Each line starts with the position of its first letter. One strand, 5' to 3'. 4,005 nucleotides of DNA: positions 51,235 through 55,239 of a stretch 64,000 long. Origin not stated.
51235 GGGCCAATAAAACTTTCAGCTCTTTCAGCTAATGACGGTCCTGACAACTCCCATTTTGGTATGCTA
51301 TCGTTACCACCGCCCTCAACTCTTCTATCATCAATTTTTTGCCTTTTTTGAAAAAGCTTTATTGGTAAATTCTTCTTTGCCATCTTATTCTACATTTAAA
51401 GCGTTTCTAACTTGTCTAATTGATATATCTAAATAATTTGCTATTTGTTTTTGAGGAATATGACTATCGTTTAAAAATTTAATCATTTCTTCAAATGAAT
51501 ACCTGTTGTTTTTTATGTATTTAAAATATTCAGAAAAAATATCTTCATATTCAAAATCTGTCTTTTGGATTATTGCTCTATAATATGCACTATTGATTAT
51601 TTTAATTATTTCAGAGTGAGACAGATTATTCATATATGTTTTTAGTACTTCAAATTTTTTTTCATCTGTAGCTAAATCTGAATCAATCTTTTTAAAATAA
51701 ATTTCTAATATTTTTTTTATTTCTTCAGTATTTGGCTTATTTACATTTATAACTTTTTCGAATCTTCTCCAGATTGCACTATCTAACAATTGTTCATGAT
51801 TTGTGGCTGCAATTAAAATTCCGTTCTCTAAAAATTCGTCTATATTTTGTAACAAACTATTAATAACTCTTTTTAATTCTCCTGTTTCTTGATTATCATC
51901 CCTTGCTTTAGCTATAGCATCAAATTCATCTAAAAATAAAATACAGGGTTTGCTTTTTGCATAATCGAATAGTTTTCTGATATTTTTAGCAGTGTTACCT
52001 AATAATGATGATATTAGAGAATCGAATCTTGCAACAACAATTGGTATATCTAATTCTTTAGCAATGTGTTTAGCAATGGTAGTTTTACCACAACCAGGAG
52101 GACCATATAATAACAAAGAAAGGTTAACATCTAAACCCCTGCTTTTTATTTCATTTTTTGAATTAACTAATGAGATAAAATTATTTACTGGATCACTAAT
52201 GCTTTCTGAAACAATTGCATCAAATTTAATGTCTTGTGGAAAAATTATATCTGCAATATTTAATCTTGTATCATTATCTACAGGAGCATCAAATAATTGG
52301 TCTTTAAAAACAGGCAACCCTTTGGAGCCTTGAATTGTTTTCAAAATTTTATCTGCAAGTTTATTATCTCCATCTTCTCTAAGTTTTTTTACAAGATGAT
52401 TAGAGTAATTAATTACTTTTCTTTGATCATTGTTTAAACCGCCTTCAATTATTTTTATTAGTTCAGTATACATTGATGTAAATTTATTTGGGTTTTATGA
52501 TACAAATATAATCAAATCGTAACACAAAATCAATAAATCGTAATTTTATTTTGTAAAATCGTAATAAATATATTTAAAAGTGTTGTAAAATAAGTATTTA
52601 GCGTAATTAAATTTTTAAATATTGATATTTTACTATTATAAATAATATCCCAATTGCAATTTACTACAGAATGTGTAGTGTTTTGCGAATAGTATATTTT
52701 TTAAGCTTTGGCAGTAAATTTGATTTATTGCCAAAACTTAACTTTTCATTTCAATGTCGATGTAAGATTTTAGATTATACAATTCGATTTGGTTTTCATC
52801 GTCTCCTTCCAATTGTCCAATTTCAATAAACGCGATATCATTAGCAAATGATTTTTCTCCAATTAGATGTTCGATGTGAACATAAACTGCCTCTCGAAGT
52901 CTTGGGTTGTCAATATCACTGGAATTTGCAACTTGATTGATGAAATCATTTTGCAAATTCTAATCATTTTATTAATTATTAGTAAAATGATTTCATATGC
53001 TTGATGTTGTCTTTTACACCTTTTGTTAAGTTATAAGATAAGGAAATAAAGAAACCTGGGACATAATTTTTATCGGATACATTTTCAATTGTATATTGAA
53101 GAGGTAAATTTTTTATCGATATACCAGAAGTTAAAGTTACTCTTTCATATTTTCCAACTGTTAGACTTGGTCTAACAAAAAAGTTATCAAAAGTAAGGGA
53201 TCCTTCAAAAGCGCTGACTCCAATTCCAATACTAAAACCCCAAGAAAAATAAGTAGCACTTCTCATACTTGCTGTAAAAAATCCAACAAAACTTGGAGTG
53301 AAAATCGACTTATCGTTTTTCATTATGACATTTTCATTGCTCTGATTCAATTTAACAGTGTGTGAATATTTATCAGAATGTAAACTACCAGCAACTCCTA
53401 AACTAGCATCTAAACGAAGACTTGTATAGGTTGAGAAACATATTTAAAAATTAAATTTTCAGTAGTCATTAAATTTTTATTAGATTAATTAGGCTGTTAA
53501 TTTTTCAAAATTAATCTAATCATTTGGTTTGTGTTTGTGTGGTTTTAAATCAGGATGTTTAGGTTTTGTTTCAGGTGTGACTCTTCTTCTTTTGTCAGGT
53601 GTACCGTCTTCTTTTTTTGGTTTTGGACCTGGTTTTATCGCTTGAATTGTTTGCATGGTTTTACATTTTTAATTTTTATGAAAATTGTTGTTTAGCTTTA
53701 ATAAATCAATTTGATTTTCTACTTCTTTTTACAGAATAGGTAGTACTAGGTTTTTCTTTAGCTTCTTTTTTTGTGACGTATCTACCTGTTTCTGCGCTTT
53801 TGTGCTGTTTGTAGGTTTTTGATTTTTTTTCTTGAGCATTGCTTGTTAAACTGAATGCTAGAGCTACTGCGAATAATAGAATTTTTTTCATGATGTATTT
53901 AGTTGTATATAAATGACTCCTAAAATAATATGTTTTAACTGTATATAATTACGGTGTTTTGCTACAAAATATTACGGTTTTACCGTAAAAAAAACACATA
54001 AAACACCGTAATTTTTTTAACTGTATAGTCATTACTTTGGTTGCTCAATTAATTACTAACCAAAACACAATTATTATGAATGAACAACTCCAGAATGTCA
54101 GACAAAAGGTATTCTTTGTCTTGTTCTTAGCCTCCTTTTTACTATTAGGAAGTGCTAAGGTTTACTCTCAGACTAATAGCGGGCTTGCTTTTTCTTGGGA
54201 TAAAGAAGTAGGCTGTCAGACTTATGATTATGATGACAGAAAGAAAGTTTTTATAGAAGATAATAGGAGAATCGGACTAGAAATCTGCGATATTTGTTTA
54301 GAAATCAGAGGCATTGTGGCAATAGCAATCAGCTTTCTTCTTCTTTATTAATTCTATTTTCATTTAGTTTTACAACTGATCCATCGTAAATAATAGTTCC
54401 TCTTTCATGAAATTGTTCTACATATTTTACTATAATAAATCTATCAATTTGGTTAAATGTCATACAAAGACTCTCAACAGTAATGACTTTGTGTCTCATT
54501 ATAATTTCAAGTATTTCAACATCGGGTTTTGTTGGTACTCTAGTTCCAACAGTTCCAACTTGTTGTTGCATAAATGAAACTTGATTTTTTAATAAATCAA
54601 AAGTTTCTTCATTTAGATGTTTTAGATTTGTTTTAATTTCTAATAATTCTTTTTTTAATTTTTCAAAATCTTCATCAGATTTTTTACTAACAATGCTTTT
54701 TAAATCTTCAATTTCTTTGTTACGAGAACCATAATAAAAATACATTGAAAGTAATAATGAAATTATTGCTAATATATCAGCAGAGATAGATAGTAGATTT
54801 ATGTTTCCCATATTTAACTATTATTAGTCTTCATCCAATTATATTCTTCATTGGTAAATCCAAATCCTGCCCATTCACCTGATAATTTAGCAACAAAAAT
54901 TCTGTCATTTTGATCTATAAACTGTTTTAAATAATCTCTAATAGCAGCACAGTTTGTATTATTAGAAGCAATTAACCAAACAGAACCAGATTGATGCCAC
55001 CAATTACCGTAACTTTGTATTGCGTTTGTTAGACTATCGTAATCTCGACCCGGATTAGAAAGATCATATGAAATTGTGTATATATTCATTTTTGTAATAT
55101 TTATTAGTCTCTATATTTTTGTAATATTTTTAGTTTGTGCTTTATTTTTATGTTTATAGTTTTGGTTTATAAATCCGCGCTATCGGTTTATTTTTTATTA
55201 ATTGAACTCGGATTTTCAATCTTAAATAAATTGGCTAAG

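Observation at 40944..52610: Six defence-type genes chained into one apparent minus-strand operon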

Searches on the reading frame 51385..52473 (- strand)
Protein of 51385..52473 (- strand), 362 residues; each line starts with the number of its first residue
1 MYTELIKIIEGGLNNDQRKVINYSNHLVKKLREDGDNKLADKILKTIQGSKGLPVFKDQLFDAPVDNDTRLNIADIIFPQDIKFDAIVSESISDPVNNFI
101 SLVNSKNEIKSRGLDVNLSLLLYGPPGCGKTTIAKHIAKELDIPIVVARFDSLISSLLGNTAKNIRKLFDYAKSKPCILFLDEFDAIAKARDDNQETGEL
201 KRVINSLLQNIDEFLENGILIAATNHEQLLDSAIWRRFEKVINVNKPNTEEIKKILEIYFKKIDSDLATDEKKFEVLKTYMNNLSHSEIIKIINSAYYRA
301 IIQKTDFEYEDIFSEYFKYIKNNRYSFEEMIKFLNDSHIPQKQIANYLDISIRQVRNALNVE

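Call 3: search_protein_families(library=pfam, proteins=[window:51385-52473:-], max_evalue=0.01)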
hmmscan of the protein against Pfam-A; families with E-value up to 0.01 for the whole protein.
window:51385-52473:- (362 aa): 30 families (the best 25 are shown)
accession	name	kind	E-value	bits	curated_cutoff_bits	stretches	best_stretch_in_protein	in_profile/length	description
PF00004.35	AAA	-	4.4e-36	124.6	21.2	1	120-244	1-129/131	ATPase family associated with various cellular activities (AAA)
PF13173.12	AAA_14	-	1.4e-06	28.8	27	1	120-190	5-77/129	AAA domain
PF13191.12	AAA_16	-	1.5e-06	29.2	32.6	1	119-213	26-122/167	AAA ATPase domain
PF20720.3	nSTAND3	-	2.8e-06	27.5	27.2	1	114-259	14-152/155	Novel STAND NTPase 3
PF05496.18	RuvB_N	-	3.1e-06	27.5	27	1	119-190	35-99/159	Holliday junction DNA helicase RuvB P-loop domain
PF07728.20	AAA_5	-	4.1e-06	27.3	22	1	120-189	2-80/139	AAA domain (dynein-related subfamily)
PF13207.12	AAA_17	-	7.5e-06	26.7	27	1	123-148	1-26/136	AAA domain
PF05729.18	NACHT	-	1.9e-05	25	26.7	0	120-141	3-24/167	NACHT domain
PF13238.12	AAA_18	-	3.4e-05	24.7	29.4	1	121-219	2-74/128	AAA domain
PF13401.12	AAA_22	-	6.7e-05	23.6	27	1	119-146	7-37/130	AAA domain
PF00931.28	NB-ARC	-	8.2e-05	22.4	23.5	1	119-160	20-59/248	NB-ARC domain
PF12775.13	AAA_7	-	9.9e-05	22.4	25.8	1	116-204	32-129/181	P-loop containing dynein motor region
PF00910.28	RNA_helicase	-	0.00016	22.5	21.5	1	121-145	2-26/105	RNA helicase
PF03266.21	NTPase_1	-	0.00022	21.6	23.9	0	120-141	2-23/168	NTPase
PF24883.2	NPHP3_N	-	0.00023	21.8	24.8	1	120-141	25-46/164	Nephrocystin 3, N-terminal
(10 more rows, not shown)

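Call 4: search_protein_families(library=padloc, proteins=[window:51385-52473:-], max_evalue=0.01)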
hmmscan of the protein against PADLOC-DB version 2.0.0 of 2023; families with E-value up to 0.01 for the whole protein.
window:51385-52473:- (362 aa): 11 families
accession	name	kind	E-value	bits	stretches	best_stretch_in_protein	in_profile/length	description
PDLC02196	IetA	-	2.4e-134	446.5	1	1-360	3-369/374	-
PDLC02195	IetA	-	2.8e-105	350.9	1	2-359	4-388/395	-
PDLC04232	IetA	-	6.3e-73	244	1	5-324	7-320/330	-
PDLC04231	IetA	-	6.4e-45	152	1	108-257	108-257/262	-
PDLC00914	TRIP13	-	1.6e-18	65.2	1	121-290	75-263/302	TRIP13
PDLC00915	TRIP13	-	6.1e-17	60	1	119-264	65-228/302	TRIP13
PDLC03838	DolB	-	1.5e-08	32.3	2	119-185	168-239/375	-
PDLC04140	mad8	-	4.8e-06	24.3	1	120-258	30-129/314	mads_8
PDLC03920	MkoA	-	2.5e-05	20.7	1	81-260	598-752/1112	-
PDLC04791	PDC-S01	-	0.00033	17.5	1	121-188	23-93/395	-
PDLC02911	VakA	-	0.0023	16.5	1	123-173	8-46/163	-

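Call 37: search_protein_families(library=ncbifam, proteins=[window:51385-52473:-], max_evalue=0.01)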
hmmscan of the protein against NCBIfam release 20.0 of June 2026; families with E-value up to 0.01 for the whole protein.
window:51385-52473:- (362 aa): 46 families (the best 25 are shown)
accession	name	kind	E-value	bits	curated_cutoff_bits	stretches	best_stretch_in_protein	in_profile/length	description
NF042959.1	IteA_antiphage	equivalog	2.2e-105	352.8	510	1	3-355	5-367/367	anti-phage ATPase IteA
NF003069.1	PRK03992.1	subfamily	4.5e-37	128.1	500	1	67-312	113-365/379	proteasome-activating nucleotidase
NF047748.1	PrtsmActNtasePan1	equivalog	3.1e-33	115.4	750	1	103-321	168-390/405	proteasome-activating nucleotidase Pan1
TIGR01242.2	TIGR01242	subfamily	4.1e-33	114.9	500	1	105-313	135-348/362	proteasome-activating nucleotidase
TIGR01241.2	FtsH_fam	equivalog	1.1e-32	113.6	600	1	119-300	197-382/598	ATP-dependent zinc metalloprotease FtsH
NF047747.1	PrtsmActNtasePan2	equivalog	1.6e-32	113.2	700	1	90-312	158-385/397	proteasome-activating nucleotidase Pan2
NF041006.2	cell_div_CdvC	equivalog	1.7e-30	106.1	650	1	118-303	135-328/370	cell division protein CdvC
TIGR01243.1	CDC48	subfamily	5.4e-30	104.3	802.65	1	112-337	482-713/733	CDC48 family AAA ATPase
NF008004.0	PRK10733.1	equivalog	1.3e-22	79.6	1008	1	95-296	163-368/644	ATP-dependent zinc metalloprotease FtsH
TIGR03689.1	pup_AAA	equivalog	1.4e-21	76.8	504.75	1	112-278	211-392/512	proteasome ATPase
TIGR03922.1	T7SS_EccA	equivalog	5e-11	41.9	466.65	1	110-278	302-481/557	type VII secretion AAA-ATPase EccA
TIGR02881.1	spore_V_K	equivalog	9.5e-11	41.2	422.95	1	97-305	22-234/261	stage V sporulation protein K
NF003745.1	PRK05342.1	equivalog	1.5e-09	37.2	359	1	95-197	86-196/418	ATP-dependent Clp protease ATP-binding subunit ClpX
TIGR00635.1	ruvB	equivalog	2e-09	36.9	299.05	1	120-271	33-183/305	Holliday junction branch migration DNA helicase RuvB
NF003229.0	PRK04195.1-5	equivalog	6.1e-09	35.1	280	1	89-205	22-132/413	replication factor C large subunit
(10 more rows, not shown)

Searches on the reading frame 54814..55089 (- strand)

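Call 8: search_protein_families(library=padloc, proteins=[window:54814-55089:-], max_evalue=0.001)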
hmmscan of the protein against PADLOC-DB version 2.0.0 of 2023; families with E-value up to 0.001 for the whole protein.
window:54814-55089:- (91 aa): 8 families
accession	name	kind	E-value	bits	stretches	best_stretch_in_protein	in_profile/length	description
PDLC02078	Cas2b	-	9.7e-07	26.6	1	2-87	3-86/94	-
PDLC01649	Cas2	-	1.8e-06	26.2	1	3-71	2-67/70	"CAS-I,CAS-II,CAS-III,CAS-IV,CAS-V,CAS-VI; acquisition_2"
PDLC01443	Cas2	-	4.4e-06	25.1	1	4-73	3-68/86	"CAS-I,CAS-II,CAS-III,CAS-IV,CAS-V,CAS-VI; acquisition_2"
PDLC01756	Cas2g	-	1.5e-05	23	1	4-69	6-69/96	-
PDLC02027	Cas2d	-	1.6e-05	23.3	1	3-70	2-67/89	-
PDLC00935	Cas2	-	0.00014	20.2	1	6-71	5-72/96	CRISPR-associated endonuclease Cas2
PDLC01338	Cas2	-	0.00027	19.4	1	4-73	1-65/76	"CAS-I,CAS-II,CAS-III,CAS-IV,CAS-V,CAS-VI; acquisition_2"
PDLC01251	Cas2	-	0.00082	17.6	0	6-69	5-65/84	"CAS-I,CAS-II,CAS-III,CAS-IV,CAS-V,CAS-VI; acquisition_2"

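Call 9: search_protein_families(library=pfam, proteins=[window:54814-55089:-], max_evalue=0.001)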
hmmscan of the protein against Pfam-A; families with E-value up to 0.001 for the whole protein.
window:54814-55089:- (91 aa): 1 family
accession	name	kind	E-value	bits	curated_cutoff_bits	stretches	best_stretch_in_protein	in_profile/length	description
PF09827.14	CRISPR_Cas2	-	1.4e-05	25.6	23.8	1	3-73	2-70/74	CRISPR associated protein Cas2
